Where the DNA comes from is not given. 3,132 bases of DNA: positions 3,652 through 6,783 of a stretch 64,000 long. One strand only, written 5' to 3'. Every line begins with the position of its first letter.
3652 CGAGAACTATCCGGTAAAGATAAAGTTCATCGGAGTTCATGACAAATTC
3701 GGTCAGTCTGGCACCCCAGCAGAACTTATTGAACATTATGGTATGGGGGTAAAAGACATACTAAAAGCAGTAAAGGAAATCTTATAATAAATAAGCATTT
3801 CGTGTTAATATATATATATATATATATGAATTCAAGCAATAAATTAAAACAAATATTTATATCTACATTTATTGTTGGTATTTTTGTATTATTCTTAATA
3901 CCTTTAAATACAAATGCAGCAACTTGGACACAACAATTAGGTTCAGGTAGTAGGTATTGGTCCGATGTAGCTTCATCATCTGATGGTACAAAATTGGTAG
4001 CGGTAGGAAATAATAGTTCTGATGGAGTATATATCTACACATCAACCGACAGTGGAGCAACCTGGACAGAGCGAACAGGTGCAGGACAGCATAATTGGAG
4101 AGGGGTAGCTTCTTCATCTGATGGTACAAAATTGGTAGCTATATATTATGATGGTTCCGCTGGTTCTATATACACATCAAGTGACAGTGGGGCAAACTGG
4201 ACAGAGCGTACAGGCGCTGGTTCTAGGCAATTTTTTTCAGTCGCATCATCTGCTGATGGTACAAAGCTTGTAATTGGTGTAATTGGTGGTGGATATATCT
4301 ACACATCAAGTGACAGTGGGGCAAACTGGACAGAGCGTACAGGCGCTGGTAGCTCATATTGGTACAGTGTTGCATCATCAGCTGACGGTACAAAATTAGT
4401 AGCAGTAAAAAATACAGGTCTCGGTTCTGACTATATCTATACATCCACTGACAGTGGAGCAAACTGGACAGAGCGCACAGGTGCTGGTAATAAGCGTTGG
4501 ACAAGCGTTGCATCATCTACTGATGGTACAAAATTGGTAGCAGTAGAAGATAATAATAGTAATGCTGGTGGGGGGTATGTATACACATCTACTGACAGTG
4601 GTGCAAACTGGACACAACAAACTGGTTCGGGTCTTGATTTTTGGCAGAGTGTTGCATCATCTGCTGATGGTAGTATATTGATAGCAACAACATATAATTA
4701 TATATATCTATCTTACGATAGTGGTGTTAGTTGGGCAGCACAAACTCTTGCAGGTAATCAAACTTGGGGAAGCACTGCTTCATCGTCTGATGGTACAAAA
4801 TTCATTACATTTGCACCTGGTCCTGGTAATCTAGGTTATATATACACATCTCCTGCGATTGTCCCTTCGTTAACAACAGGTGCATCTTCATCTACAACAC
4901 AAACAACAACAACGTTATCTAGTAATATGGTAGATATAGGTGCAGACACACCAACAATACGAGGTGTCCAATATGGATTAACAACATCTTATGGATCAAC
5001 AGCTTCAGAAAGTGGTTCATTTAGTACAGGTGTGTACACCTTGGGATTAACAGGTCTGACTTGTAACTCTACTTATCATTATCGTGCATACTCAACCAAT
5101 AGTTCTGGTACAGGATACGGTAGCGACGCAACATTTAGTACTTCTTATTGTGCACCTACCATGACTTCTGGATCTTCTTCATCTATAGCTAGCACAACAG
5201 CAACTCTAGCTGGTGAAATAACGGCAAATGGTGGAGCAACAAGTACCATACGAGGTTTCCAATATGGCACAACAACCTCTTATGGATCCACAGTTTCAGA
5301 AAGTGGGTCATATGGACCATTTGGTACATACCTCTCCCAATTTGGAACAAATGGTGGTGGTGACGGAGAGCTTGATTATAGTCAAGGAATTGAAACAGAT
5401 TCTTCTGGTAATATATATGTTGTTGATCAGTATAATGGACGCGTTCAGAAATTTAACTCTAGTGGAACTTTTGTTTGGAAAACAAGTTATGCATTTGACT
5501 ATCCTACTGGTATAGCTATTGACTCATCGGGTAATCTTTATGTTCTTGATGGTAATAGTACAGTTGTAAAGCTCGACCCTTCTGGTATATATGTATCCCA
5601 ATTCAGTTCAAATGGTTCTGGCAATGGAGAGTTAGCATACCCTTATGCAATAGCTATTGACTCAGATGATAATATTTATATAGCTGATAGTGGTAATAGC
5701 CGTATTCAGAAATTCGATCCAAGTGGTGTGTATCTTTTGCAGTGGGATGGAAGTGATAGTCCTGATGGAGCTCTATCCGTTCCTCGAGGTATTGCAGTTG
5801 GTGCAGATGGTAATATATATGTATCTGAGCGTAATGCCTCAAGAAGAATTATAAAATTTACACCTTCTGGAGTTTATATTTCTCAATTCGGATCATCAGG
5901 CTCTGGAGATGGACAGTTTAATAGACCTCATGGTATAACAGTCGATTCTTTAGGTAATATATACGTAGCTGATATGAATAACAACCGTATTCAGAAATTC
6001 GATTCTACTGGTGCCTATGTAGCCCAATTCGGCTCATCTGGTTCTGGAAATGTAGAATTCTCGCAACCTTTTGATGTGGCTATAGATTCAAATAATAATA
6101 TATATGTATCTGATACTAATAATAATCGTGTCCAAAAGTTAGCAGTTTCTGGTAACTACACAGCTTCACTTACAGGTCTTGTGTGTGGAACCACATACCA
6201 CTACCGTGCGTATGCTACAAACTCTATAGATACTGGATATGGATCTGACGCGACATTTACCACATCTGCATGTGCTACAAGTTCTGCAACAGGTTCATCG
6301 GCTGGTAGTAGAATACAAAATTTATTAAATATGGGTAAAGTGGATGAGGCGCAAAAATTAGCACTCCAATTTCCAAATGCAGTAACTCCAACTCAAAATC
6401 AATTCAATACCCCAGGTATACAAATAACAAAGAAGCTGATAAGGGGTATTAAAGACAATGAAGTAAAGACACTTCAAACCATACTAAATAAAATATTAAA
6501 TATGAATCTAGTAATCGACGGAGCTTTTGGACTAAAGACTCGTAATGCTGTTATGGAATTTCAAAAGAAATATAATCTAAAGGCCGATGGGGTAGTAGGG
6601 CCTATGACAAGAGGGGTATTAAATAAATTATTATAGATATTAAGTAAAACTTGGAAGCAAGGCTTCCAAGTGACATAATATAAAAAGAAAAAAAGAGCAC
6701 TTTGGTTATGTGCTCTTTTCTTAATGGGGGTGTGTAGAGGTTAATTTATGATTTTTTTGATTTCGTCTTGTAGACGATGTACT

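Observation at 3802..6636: Paralogous giant surface proteins with shared 5' and 3' ends (signal peptide, Fn3 module, PG_binding_1) but different beta-propeller cores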

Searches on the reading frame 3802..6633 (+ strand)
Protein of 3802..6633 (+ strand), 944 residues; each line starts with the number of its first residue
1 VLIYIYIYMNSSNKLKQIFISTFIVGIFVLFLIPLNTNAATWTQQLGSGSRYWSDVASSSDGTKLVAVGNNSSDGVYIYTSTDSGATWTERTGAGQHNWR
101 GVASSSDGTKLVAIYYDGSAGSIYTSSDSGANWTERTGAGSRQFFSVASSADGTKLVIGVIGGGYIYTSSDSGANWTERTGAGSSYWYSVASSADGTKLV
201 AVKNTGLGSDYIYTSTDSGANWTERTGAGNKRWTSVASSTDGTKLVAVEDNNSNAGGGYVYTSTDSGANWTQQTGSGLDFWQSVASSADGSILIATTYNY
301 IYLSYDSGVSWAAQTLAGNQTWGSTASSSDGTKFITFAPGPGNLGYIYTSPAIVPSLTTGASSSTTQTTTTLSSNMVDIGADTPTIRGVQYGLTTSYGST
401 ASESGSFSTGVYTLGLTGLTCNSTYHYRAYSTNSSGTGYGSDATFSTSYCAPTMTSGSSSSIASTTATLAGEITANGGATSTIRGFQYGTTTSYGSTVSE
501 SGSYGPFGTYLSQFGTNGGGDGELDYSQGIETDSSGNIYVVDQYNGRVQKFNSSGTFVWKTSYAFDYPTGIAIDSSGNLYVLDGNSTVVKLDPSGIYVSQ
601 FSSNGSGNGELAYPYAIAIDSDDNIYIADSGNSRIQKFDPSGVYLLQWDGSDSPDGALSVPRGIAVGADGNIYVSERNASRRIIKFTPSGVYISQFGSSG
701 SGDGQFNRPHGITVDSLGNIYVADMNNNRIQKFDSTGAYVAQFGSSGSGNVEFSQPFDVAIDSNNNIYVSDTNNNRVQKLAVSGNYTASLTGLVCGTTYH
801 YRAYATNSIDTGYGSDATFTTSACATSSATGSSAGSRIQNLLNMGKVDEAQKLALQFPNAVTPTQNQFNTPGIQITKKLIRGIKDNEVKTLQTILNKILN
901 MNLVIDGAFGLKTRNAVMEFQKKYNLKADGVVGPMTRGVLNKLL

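Call 6: search_protein_families(library=pfam, proteins=[window:3826-6633:+], max_evalue=0.01)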
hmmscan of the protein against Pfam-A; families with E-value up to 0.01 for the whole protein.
window:3826-6633:+ (936 aa): 13 families
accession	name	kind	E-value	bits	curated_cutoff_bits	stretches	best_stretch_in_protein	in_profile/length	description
PF01436.27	NHL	-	2.6e-44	147.5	20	5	698-725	1-28/28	NHL repeat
PF17170.10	DUF5128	-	4.1e-18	66.1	22.9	2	711-771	55-116/321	6-bladed beta-propeller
PF06739.17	SBBP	-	1.6e-15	57.2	20.5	2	701-715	15-29/38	Beta-propeller repeat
PF01471.23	PG_binding_1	-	8.6e-15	55.1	23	1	877-932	2-57/57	Putative peptidoglycan binding domain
PF25021.1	TEN_NHL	-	3.4e-12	46.4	27.1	0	557-596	141-179/357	Teneurin NHL domain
PF08450.18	SGL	-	2.3e-09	37.7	26.3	0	699-733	184-218/246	SMP-30/Gluconolactonase/LRE-like region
PF22701.2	Mala_s_1-like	-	4.9e-08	33.4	27.5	0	657-762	46-146/195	Mal s 1 allergenic protein-like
PF15899.11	BNR_6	-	8.5e-07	28.9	27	0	115-127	1-13/14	BNR-Asp box repeat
PF07494.17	Reg_prop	-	0.00012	22.3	20.4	0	607-621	8-22/24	Two component regulator propeller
PF13859.12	BNR_3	-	0.001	19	27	0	158-229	153-225/308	BNR repeat-like domain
PF09374.15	PG_binding_3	-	0.0019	18.8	24.6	0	880-910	3-32/76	Predicted Peptidoglycan domain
PF09000.15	Cytotoxic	-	0.0022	18.8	22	0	525-567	34-72/80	Cytotoxic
PF06977.17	SdiA-regulated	-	0.0031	17.2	21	0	567-620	182-239/249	SdiA-regulated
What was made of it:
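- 3919..4854 (+): Seven-blade BNR/Asp-box propeller (aa 32-343) with 6 Asp boxes and 7 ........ strands. Pfam BNR_6 at 28.9 bits against a cut-off of 27 (call 6).
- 5332..6147 (+): Six-blade NHL propeller (aa 503-774) nested in the loop of Fn3-like module 2. Pfam NHL 147 bits (call 6).
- On NHL repeat six-bladed propeller (PF01436): Pfam 147.5 bits with 5 reported stretches (call 6).
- On BNR/Asp-box propeller: BNR_6 at 28.9 bits against a cut-off of 27 (call 6).
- There are weak SGL/lactonase-type hits on the NHL region (call 6).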

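Call 12: find_encoding_contigs(protein=window:3826-6633:+, flank=10000, max_places=6)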
Protein window:3826-6633:+ (936 aa): no gene with exactly this product is on record in the collection.

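Call 14: find_encoding_contigs(protein=window:3802-6633:+, flank=10000, max_places=6)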
Protein window:3802-6633:+ (944 aa): no gene with exactly this product is on record in the collection.

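Call 35: find_homologous_proteins(query=window:3826-6633:+, max_evalue=1e-10)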
Query window:3826-6633:+ (936 aa): 3209 proteins with E <= 1e-10 among 8000 candidates; the best 120 are listed.
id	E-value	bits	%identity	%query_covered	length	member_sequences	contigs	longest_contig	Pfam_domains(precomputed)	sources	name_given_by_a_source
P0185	0.0e+0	1037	49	62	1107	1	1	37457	PF09374.16,PF17170.11,PF09000.16,PF13449.13,PF03022.23,PF01436.28,PF25021.2,PF06739.18,PF01471.24,PF08450.19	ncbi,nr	ncbi:MAG: tripartite motif-containing protein 71 [Patescibacteria group bacterium]|nr:tripartite mot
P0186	0.0e+0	1012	49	46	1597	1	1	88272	PF09374.16,PF07494.18,PF17170.11,PF09000.16,PF13449.13,PF01436.28,PF25021.2,PF06739.18,PF01471.24,PF08450.19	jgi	jgi:uncharacterized protein (TIGR03790 family)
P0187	1.8e-294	998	52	44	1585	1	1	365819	PF09374.16,PF07494.18,PF06977.18,PF17170.11,PF09000.16,PF13449.13,PF01436.28,PF25021.2,PF06739.18,PF01471.24,PF08450.19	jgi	jgi:tripartite motif-containing protein 71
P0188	4.1e-243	828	51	50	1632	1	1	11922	PF16655.13,PF21027.4,PF22352.3,PF25059.2,PF17957.8,PF10342.16,PF15899.12,PF25852.1,PF00041.28,PF18911.7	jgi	jgi:photosystem II stability/assembly factor-like uncharacterized protein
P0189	2.4e-238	812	51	53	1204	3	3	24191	PF17170.11,PF22701.4,PF24684.2,PF01436.28,PF25021.2,PF06739.18,PF01471.24,PF08450.19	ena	-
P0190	6.7e-236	804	42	32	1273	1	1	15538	PF23381.2,PF25852.1,PF14870.13,PF15902.13,PF23414.2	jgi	jgi:hypothetical protein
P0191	1.4e-223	763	41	46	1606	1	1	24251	PF25852.1,PF18301.7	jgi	jgi:photosystem II stability/assembly factor-like uncharacterized protein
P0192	1.9e-219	750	56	33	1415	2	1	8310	PF13948.12,PF15899.12,PF25852.1,PF14870.13,PF23414.2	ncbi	-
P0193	2.5e-218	746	43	52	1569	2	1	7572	PF16974.12,PF25059.2,PF15899.12,PF00041.28,PF15902.13,PF26747.1,PF16656.12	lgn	-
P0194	6.9e-210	718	57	33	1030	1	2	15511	PF12733.14,PF13715.13,PF14686.13,PF15899.12,PF25852.1,PF13620.13,PF23414.2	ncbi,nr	ncbi:MAG: cadherin-like beta sandwich domain-containing protein [Spirochaetes bacterium]|nr:cadherin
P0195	5.4e-206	705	46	53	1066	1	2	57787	PF25852.1,PF24316.2,PF01471.24,PF15902.13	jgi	jgi:photosystem II stability/assembly factor-like uncharacterized protein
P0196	3.2e-205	702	45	33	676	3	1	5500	PF15899.12,PF25852.1,PF24316.2,PF14870.13,PF02012.27,PF15902.13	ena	-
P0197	2.6e-200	686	42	44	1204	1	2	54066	PF15899.12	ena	-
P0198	3.5e-197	676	51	35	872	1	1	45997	PF15899.12,PF25852.1,PF15902.13,PF19077.7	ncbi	ncbi:MAG: Ig-like domain-containing protein [Patescibacteria group bacterium]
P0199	4.7e-190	652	37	52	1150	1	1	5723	PF01471.24,PF02012.27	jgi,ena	-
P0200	2.3e-184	633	44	47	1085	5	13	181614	PF25852.1,PF01471.24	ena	-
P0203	7.6e-179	615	47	27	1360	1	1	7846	PF17170.11,PF01731.27,PF01436.28,PF15902.13,PF08450.19,PF07679.23,PF13895.13,PF00835.25,PF13927.13,PF13449.13,PF25021.2,PF06739.18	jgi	jgi:DNA-binding beta-propeller fold protein YncE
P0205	3.3e-175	603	45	55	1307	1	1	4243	PF25852.1,PF01471.24,PF02012.27,PF15902.13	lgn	-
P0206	2.2e-174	601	46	44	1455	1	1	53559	PF03629.25,PF23197.2,PF14870.13,PF01471.24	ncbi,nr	ncbi:MAG: hypothetical protein NT165_03910 [Candidatus Falkowbacteria bacterium]|nr:hypothetical pro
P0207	2.3e-170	587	53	32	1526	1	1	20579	PF25852.1,PF24316.2,PF14870.13,PF01471.24,PF02012.27,PF15902.13,PF23414.2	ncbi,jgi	ncbi:MAG: peptidoglycan-binding protein [Candidatus Paceibacterota bacterium]|jgi:photosystem II sta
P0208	1.0e-168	582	43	27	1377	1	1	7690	PF06977.18,PF17170.11,PF01731.27,PF01436.28,PF15902.13,PF08450.19,PF07679.23,PF13895.13,PF13927.13,PF13449.13,PF25021.2,PF06739.18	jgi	jgi:DNA-binding beta-propeller fold protein YncE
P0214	3.6e-162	560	39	42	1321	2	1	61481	PF10282.16,PF12768.14,PF17164.11,PF17170.11,PF01436.28,PF01471.24,PF00041.28,PF08450.19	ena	-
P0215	1.5e-161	558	40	35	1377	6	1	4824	PF07679.23,PF10282.16,PF13895.13,PF17170.11,PF13927.13,PF13449.13,PF01436.28,PF25021.2,PF06739.18,PF08450.19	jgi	jgi:DNA-binding beta-propeller fold protein YncE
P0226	4.5e-154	533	44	50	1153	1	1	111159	PF15899.12,PF25852.1,PF14870.13,PF01471.24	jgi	jgi:photosystem II stability/assembly factor-like uncharacterized protein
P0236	2.5e-147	511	44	34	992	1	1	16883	PF25852.1,PF24316.2,PF01471.24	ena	-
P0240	5.2e-146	507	44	49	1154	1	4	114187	PF15899.12,PF25852.1,PF24316.2,PF14870.13,PF01471.24,PF23414.2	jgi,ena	-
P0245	4.3e-145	504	43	44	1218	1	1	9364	PF17170.11,PF09000.16,PF24684.2,PF05345.19,PF01436.28,PF25021.2,PF06739.18,PF08450.19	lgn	-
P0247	8.9e-145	503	44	47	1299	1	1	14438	PF25059.2,PF25852.1,PF01471.24,PF02012.27,PF15902.13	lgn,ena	-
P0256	1.3e-140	489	45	46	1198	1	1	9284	PF13287.13,PF25852.1,PF13290.14,PF01471.24,PF15902.13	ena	-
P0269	1.3e-135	472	41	32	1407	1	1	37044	PF17170.11,PF25852.1,PF01436.28,PF01471.24,PF02012.27,PF15902.13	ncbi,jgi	ncbi:MAG: peptidoglycan-binding protein [Candidatus Paceibacterota bacterium]|jgi:photosystem II sta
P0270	7.6e-135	470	44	30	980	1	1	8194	PF17170.11,PF01731.27,PF24684.2,PF01436.28,PF15902.13,PF08450.19,PF07679.23,PF13927.13,PF13449.13,PF20067.6,PF25021.2,PF06739.18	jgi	jgi:DNA-binding beta-propeller fold protein YncE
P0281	3.8e-130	454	46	27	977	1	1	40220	PF17170.11,PF13927.13,PF01731.27,PF13449.13,PF01436.28,PF25021.2,PF06739.18,PF08450.19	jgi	jgi:DNA-binding beta-propeller fold protein YncE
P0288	1.6e-127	445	42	44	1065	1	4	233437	PF15899.12,PF01471.24,PF23414.2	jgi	jgi:hypothetical protein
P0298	7.1e-126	440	42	30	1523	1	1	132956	PF07679.23,PF13895.13,PF17170.11,PF13927.13,PF01436.28,PF25021.2,PF06739.18,PF15902.13,PF08450.19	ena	-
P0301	2.2e-123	432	49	47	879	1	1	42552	PF15899.12,PF25852.1,PF01471.24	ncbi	-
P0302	4.2e-123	431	40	41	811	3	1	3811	PF01471.24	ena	-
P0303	2.7e-122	428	38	57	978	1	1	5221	PF14870.13,PF01471.24,PF02012.27,PF15902.13,PF13088.13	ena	-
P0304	6.7e-122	427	46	30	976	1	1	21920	PF07679.23,PF17170.11,PF13927.13,PF01436.28,PF25021.2,PF06739.18,PF08450.19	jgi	-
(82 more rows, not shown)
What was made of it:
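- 21 of the 120 top hits to A combine BNR and/or NHL with PG_binding_1 (call 35).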

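Call 81: search_protein_families(library=ncbifam, proteins=[window:3826-6633:+], max_evalue=0.01)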
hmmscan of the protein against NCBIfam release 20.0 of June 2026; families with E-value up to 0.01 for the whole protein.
window:3826-6633:+ (936 aa): 8 families
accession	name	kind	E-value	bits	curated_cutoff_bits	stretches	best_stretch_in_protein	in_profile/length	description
NF035926.1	scyF_NHL_VPEP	equivalog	4.4e-56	190.6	350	3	652-781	153-282/376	scytonemin biosynthesis PEP-CTERM protein ScyF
NF045728.1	glycosyl_F510_1955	equivalog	2.7e-15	56.3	175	2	70-193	74-192/246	F510_1955 family glycosylhydrolase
NF047780.1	LIC12708_fam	subfamily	4.1e-11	42.4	150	1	650-761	119-197/391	LIC_12708 family protein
TIGR02869.1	spore_SleB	equivalog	3.5e-08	33.6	236.5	1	870-931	6-67/201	spore cortex-lytic enzyme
NF000022.1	stregra_B_VgbA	exception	1.5e-05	24.3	600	1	655-779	61-174/299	streptogramin B lyase Vgb(A)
NF053768.1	CIS12_fam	equivalog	3.2e-05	22.8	860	1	563-716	49-185/715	CIS12 family contractile injection system protein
NF052377.1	lmo1851_S41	exception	0.00013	20.8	725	1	862-928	375-441/468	lmo1851 family serine protease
NF047818.1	LIC11996_lipo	equivalog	0.0062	15.7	350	1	48-83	384-419/422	LIC11996 family lipoprotein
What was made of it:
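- On Sialidase (catalytic BNR proteins): BNR_3 scores 19 bits against a cut-off of 27, and no sialidase family reaches threshold (calls 6, 81).
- Checked: The cores are unrelated (calls 6, 81).
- No catalytic domain reaches its threshold (calls 6, 81).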

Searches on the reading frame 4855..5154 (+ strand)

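Call 82: search_protein_families(library=pfam, proteins=[window:4855-5154:+], max_evalue=10)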
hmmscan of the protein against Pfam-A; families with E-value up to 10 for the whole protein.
window:4855-5154:+ (100 aa): 1 family
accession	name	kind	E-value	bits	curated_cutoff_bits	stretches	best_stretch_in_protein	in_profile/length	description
PF16656.11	Pur_ac_phosph_N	-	0.098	13.7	30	1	20-94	24-91/93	Purple acid Phosphatase, N-terminal domain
